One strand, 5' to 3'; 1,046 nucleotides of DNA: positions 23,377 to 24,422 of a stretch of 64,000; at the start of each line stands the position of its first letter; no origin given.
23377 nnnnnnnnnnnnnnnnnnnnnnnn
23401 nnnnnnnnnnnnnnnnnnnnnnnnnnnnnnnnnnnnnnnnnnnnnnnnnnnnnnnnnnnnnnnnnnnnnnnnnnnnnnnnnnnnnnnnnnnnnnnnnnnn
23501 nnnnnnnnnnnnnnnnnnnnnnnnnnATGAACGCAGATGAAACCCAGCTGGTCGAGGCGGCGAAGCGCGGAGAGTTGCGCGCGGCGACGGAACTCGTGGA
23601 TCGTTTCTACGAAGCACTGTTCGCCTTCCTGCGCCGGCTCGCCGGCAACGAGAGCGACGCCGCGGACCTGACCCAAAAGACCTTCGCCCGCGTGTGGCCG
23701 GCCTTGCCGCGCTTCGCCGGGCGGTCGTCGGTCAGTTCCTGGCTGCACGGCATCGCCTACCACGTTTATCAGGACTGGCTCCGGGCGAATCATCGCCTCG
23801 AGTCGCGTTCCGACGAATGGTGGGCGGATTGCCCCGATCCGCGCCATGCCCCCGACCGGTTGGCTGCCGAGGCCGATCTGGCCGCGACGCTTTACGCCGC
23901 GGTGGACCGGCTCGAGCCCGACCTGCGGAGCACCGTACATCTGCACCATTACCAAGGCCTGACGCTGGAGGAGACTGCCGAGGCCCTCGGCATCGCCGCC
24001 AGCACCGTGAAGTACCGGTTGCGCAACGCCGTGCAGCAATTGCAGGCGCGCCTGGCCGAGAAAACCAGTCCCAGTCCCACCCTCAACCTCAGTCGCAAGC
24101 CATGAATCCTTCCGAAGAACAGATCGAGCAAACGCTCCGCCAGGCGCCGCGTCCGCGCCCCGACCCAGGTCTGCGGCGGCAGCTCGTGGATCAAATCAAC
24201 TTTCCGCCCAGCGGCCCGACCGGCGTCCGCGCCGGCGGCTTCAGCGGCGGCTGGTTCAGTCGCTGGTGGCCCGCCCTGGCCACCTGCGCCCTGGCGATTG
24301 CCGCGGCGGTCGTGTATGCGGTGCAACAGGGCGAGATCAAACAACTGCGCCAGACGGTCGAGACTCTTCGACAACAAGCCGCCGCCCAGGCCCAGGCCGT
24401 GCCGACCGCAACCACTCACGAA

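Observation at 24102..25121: Anti-sigma factor whose extracytoplasmic sensor is a DUF1559 (H-X9-DG) pseudopilin-like domain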

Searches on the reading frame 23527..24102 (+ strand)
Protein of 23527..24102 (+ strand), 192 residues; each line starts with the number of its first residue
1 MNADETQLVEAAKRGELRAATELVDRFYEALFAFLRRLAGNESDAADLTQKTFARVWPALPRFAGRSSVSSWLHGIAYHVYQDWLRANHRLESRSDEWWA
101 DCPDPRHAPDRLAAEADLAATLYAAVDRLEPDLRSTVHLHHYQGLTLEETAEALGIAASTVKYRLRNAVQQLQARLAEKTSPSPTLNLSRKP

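Call 6: search_protein_families(library=pfam, proteins=[window:23527-24102:+], max_evalue=10)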
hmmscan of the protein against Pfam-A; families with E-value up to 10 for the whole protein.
window:23527-24102:+ (192 aa): 20 families
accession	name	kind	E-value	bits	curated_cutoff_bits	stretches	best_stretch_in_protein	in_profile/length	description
PF04542.20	Sigma70_r2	-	1.1e-14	54.4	24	1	23-90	1-70/71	Sigma-70 region 2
PF08281.18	Sigma70_r4_2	-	1.1e-10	41.5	25.7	1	122-172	4-54/54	Sigma-70, region 4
PF04545.22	Sigma70_r4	-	2.3e-09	37.1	24.1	1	126-173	2-49/50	Sigma-70, region 4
PF07638.17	Sigma70_ECF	-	6.1e-09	36.5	21.1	1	5-175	4-182/185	ECF sigma factor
PF04967.18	HTH_10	-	9e-05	22.6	23.1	1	146-172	25-51/53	HTH DNA binding domain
PF13556.12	HTH_30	-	0.00045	20.4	27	1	136-177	4-45/59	PucR C-terminal helix-turn-helix domain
PF12840.13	HTH_20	-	0.00071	19.9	27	1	138-166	12-40/51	Helix-turn-helix domain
PF13384.12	HTH_23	-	0.00095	19.4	24.6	1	140-168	13-40/50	Homeodomain-like domain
PF13412.12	HTH_24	-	0.002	18.1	21.9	1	144-168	17-41/48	Winged helix-turn-helix DNA-binding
PF00196.25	GerE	-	0.0023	17.9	23.5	1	142-175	15-48/57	Bacterial regulatory proteins, luxR family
PF00126.33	HTH_1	-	0.014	15.8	26.6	1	147-183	16-52/60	Bacterial regulatory helix-turn-helix protein, lysR family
PF12728.13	HTH_17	-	0.029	15.1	27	1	145-167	2-23/51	Helix-turn-helix domain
PF20057.4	DUF6456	-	0.042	14.4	26.3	1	92-173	46-131/136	Domain of unknown function (DUF6456)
PF08988.15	T3SS_needle_E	-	0.045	14.4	22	1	116-151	17-52/67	Type III secretion system, cytoplasmic E component of needle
PF01381.28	HTH_3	-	0.049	14.1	23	1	143-162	8-27/55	Helix-turn-helix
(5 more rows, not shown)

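Call 7: search_protein_families(library=ncbifam, proteins=[window:23527-24102:+], max_evalue=10)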
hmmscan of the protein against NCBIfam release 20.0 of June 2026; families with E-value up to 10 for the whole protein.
window:23527-24102:+ (192 aa): 103 families (the best 25 are shown)
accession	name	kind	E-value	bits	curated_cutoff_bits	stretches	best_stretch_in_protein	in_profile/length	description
NF007216.0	PRK09638.1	equivalog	3.1e-30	105.2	194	1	2-179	2-177/180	RNA polymerase sigma factor SigY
NF009166.1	PRK12513.1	equivalog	1.7e-27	96.4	206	1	4-180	8-190/193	RNA polymerase sigma factor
TIGR02937.1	sigma70-ECF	superfamily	2.4e-26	92.3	42.9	1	19-176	2-165/165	sigma-70 family RNA polymerase sigma factor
NF007229.0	PRK09647.1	equivalog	3.9e-25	88.5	265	1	10-181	35-207/220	RNA polymerase sigma factor SigE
TIGR02983.1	SigE-fam_strep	subfamily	4e-25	88.6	141.55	1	20-179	8-161/162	SigE family RNA polymerase sigma factor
NF009168.0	PRK12515.1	subfamily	5.3e-24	84.7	236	1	5-177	9-180/189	RNA polymerase sigma factor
NF004113.0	PRK05602.1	equivalog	5.2e-23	81.7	208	1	4-181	31-206/211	RNA polymerase sigma factor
TIGR02950.1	SigM_subfam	subfamily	1.4e-22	80.2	147.95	1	22-176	4-158/159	RNA polymerase sigma factor, SigM family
NF008888.0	PRK11922.1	equivalog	1.8e-22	80.1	204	1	3-181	15-201/231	RNA polymerase sigma factor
TIGR02985.1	Sig70_bacteroi1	subfamily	3.4e-21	76.2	126.4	1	21-176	4-162/162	RNA polymerase sigma-70 factor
NF007217.0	PRK09639.1-1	equivalog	3.5e-20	72.6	239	1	22-170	7-159/194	RNA polymerase sigma factor SigX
NF009187.0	PRK12535.1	equivalog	6.3e-20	71.6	290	1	3-179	11-185/197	RNA polymerase sigma factor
NF007220.0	PRK09639.1-5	equivalog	6.9e-20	71.6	260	1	22-180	7-168/181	RNA polymerase sigma factor SigX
NF007227.0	PRK09645.1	subfamily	2.8e-19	69.7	202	1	16-179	11-173/177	sigma-70 family RNA polymerase sigma factor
NF009171.0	PRK12518.1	equivalog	3.5e-19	69.4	208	1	3-178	12-186/191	RNA polymerase sigma factor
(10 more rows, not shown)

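Call 34: find_homologous_proteins(query=window:23527-24102:+, max_evalue=1e-10)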
Query window:23527-24102:+ (192 aa): 1176 proteins with E <= 1e-10 among 4826 candidates; the best 120 are listed.
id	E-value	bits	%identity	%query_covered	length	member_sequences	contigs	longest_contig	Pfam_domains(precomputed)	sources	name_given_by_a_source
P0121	1.7e-121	421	100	100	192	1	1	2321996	PF07638.18,PF04545.23,PF04542.21,PF08281.19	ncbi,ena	-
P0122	4.2e-118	410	97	100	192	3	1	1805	PF07638.18,PF04545.23,PF04542.21,PF08281.19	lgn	-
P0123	3.8e-107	374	93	95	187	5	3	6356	PF07638.18,PF04545.23,PF04542.21,PF08281.19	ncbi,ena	-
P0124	1.9e-96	339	79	100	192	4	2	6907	PF07638.18,PF04545.23,PF04542.21,PF08281.19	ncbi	ncbi:MAG: RNA polymerase sigma factor [Limisphaerales bacterium]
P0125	3.1e-94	332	78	100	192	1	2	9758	PF07638.18,PF04545.23,PF04542.21,PF08281.19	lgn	-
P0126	1.1e-88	314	72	100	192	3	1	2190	PF07638.18,PF04545.23,PF04542.21,PF08281.19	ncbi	-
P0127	3.7e-88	312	74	100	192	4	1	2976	PF07638.18,PF04545.23,PF04542.21,PF08281.19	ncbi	-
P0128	3.8e-88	312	75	99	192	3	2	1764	PF07638.18,PF04545.23,PF04542.21,PF08281.19,PF13556.13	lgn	-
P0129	1.9e-87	310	71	100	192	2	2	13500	PF07638.18,PF04545.23,PF04542.21,PF08281.19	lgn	-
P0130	2.0e-87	310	73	100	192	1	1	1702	PF07638.18,PF04545.23,PF04542.21,PF08281.19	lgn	-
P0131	2.3e-87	310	76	100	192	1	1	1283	PF07638.18,PF04545.23,PF04542.21,PF08281.19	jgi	jgi:RNA polymerase sigma-70 factor (ECF subfamily)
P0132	1.3e-85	304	73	99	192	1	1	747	PF07638.18,PF04545.23,PF04542.21,PF08281.19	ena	-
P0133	7.7e-85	301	74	100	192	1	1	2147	PF07638.18,PF04545.23,PF04542.21,PF08281.19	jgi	jgi:RNA polymerase sigma-70 factor (ECF subfamily)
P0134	5.3e-84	299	70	100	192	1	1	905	PF07638.18,PF04545.23,PF04542.21,PF08281.19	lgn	-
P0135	3.3e-83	296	76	92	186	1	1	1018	PF07638.18,PF04545.23,PF04542.21,PF08281.19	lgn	-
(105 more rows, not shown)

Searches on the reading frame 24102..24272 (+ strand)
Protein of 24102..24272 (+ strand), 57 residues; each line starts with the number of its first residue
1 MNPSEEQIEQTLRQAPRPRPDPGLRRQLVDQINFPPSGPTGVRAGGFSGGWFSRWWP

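Call 91: search_solved_structures(query=A8, max_evalue=10, show_alignments=3)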
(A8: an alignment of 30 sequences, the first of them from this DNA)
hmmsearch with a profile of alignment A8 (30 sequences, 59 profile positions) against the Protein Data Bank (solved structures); distinct sequences matched with E-value up to 10: 2.
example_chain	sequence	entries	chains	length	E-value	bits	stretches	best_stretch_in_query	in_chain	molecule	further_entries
6ixh_P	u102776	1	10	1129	0.24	15.3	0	14-30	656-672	Type VI Secretion System TssM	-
6hs7_A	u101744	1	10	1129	0.24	15.3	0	14-30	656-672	ImcF-like family protein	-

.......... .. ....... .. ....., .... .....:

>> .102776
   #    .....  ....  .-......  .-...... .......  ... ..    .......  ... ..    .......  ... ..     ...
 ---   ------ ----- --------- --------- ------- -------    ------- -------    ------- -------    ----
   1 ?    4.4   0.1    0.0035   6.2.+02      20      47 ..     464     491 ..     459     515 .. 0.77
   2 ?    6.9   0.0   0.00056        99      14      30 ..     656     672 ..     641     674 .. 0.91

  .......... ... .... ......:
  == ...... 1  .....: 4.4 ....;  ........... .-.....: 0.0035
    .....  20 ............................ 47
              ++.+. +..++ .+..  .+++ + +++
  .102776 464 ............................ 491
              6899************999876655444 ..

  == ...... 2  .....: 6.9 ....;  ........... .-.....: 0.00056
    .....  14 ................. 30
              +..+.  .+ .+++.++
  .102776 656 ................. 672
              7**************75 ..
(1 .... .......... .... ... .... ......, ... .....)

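Call 92: search_protein_families(library=pfam, alignment_id=A8, max_evalue=10)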
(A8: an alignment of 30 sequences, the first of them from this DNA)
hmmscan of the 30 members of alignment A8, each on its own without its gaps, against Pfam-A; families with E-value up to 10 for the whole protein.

A. member 1, seq(57 aa): 0 families

B. families by the number of members that match (of 30 scanned): 1 family
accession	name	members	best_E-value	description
PF18389.7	TrmO_C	1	0.29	TrmO C-terminal domain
